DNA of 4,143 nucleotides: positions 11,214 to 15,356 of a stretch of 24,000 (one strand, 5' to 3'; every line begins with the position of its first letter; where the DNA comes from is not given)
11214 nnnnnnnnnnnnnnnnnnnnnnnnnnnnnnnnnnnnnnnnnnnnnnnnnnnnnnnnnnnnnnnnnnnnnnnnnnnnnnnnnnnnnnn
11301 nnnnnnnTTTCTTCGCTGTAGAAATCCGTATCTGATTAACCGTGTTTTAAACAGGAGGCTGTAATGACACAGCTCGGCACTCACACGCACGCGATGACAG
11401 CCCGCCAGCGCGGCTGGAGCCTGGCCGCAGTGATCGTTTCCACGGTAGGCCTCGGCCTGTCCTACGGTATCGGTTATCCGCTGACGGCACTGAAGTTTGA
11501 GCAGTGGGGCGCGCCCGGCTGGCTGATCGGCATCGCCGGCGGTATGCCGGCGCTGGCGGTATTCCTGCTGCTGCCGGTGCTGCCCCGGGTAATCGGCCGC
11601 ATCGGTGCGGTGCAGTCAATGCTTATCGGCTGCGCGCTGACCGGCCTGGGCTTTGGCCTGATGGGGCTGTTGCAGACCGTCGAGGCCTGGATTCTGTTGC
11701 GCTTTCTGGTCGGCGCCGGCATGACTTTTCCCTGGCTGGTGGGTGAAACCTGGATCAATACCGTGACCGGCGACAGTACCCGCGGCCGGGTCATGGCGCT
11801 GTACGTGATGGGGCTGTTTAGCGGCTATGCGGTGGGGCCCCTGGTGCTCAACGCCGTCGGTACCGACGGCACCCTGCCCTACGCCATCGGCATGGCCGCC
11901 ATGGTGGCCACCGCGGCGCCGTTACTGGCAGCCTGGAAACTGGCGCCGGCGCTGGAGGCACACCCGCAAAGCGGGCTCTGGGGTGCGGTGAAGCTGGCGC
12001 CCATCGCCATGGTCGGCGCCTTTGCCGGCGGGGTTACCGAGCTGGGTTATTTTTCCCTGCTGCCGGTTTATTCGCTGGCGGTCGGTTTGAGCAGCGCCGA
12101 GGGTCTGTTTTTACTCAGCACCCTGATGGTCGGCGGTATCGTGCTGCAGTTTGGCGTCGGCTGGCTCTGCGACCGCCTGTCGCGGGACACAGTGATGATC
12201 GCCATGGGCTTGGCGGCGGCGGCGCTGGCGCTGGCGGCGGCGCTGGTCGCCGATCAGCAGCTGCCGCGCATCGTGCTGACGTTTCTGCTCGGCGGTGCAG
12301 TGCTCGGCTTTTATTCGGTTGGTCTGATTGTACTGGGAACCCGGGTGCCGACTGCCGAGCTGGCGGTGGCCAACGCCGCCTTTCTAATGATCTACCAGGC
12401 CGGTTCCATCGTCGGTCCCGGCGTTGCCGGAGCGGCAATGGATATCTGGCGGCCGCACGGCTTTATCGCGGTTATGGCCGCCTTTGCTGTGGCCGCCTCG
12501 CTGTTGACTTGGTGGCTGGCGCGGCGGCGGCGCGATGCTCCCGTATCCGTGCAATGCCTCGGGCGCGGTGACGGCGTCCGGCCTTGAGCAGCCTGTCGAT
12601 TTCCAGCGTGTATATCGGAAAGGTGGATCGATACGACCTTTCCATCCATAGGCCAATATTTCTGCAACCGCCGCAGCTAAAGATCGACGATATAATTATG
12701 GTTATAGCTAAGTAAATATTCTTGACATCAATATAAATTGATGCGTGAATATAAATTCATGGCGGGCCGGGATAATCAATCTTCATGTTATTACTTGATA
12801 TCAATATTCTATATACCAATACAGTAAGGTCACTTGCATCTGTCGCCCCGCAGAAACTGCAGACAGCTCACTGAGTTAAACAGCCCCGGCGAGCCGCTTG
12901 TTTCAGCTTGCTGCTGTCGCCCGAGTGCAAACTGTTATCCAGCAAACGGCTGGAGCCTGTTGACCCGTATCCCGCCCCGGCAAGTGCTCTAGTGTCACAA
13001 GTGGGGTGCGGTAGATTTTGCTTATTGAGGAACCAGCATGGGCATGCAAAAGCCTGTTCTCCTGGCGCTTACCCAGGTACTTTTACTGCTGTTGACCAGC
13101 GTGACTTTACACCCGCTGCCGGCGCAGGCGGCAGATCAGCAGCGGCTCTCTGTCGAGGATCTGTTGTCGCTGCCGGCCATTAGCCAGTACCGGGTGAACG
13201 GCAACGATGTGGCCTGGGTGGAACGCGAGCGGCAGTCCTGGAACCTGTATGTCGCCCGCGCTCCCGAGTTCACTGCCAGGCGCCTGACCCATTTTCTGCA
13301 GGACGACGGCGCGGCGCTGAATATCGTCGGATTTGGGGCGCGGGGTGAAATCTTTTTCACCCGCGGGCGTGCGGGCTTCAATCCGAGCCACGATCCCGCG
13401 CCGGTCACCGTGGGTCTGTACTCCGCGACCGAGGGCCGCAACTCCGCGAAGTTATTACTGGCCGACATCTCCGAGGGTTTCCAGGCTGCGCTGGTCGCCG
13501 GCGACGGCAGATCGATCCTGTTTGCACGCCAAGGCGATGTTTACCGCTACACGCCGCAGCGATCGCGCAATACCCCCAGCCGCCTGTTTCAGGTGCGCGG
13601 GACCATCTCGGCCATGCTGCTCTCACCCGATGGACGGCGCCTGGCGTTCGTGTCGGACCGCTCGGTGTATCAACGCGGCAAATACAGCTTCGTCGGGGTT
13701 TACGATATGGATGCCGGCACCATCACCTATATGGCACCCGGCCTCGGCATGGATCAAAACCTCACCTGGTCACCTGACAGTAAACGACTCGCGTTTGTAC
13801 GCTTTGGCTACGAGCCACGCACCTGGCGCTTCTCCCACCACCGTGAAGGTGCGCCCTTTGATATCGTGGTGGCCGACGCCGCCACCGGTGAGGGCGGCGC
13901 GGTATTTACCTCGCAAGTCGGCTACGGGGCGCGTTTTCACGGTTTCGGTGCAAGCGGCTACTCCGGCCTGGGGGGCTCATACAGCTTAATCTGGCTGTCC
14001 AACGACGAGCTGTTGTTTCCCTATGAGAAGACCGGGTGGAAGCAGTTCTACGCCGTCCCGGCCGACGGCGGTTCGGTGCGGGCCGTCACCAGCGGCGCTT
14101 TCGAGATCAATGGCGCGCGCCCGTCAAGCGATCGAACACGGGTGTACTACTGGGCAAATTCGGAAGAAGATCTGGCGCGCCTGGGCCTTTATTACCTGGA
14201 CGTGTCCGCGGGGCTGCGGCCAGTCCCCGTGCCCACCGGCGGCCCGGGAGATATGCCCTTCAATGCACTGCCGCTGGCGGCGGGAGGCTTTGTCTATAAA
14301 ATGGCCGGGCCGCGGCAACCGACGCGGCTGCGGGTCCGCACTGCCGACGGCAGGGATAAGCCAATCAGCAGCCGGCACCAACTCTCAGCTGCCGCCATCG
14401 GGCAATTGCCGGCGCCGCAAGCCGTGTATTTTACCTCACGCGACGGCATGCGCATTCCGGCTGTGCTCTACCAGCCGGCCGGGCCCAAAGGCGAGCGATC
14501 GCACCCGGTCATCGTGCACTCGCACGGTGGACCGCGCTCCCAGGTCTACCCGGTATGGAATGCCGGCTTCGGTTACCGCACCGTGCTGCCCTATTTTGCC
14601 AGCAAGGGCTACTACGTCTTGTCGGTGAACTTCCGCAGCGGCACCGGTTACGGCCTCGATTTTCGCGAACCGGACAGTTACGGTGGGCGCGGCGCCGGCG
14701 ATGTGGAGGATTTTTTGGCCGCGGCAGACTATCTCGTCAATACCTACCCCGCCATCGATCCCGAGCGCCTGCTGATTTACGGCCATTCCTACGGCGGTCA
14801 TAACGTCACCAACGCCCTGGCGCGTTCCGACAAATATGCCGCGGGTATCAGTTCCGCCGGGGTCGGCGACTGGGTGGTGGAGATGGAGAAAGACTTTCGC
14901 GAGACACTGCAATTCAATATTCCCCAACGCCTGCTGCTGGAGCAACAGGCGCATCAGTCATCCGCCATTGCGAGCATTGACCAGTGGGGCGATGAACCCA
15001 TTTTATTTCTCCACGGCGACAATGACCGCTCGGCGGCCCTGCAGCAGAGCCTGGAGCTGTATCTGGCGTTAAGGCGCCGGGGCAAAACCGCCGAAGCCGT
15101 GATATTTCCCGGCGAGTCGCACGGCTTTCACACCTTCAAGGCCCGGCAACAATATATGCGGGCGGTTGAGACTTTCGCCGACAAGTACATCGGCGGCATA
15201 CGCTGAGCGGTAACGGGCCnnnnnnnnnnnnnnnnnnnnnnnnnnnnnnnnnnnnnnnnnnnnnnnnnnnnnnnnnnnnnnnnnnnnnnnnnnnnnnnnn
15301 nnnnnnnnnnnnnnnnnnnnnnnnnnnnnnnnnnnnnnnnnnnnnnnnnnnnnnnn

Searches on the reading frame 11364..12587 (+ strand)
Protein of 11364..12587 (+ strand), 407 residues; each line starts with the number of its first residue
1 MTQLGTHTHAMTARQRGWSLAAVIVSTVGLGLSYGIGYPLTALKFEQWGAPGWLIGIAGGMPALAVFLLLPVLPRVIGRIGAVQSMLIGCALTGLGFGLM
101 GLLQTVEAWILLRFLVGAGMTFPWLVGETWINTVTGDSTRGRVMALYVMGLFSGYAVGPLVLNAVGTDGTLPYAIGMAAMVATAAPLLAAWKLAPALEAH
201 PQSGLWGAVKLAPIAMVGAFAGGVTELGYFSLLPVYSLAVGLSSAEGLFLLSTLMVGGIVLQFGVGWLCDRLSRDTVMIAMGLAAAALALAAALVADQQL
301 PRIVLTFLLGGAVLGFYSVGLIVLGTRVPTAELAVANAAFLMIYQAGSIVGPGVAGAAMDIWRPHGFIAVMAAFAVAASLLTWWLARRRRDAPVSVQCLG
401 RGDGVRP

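Call 6: search_protein_families(library=pfam, proteins=[window:11364-12587:+], max_evalue=0.001)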
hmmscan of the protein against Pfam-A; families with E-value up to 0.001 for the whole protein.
window:11364-12587:+ (407 aa): 2 families
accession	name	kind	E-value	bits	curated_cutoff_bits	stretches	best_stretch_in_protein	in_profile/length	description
PF07690.21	MFS_1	-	8.3e-32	110.9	33.4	2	29-297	7-290/347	Major Facilitator Superfamily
PF12832.13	MFS_1_like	-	1.5e-07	31.3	25.2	1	20-158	214-354/373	MFS_1 like family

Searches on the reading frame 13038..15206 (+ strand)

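Call 6: search_protein_families(library=pfam, proteins=[window:13038-15206:+], max_evalue=0.001)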
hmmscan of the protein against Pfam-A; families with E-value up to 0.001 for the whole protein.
window:13038-15206:+ (722 aa): 9 families
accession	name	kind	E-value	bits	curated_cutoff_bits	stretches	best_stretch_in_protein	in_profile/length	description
PF00326.27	Peptidase_S9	-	5.6e-39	134.3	22.6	1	514-719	4-211/213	Prolyl oligopeptidase family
PF00930.27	DPPIV_N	-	2.7e-13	49.8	22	2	321-397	246-322/354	Dipeptidyl peptidase IV (DPP IV) N-terminal region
PF07676.18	PD40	-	6.9e-12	45.4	20.9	1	195-216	16-34/38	WD40-like Beta Propeller Repeat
PF20434.5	BD-FAE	-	6.4e-07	29.5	26.8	1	484-677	8-214/215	BD-FAE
PF02129.25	Peptidase_S15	-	1.8e-06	28.3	23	1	469-615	1-135/262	X-Pro dipeptidyl-peptidase (S15 family)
PF01738.24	DLH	-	1.2e-05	25.4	21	1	556-707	77-198/217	Dienelactone hydrolase family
PF12146.15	Hydrolase_4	-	2.7e-05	24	27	0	514-608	21-109/239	Serine aminopeptidase, S33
PF00561.26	Abhydrolase_1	-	8.7e-05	22.7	25.8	0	490-609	1-102/245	alpha/beta hydrolase fold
PF10647.15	Gmad1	-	0.00026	21.3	20.5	0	183-211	109-136/251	Lipoprotein LpqB beta-propeller domain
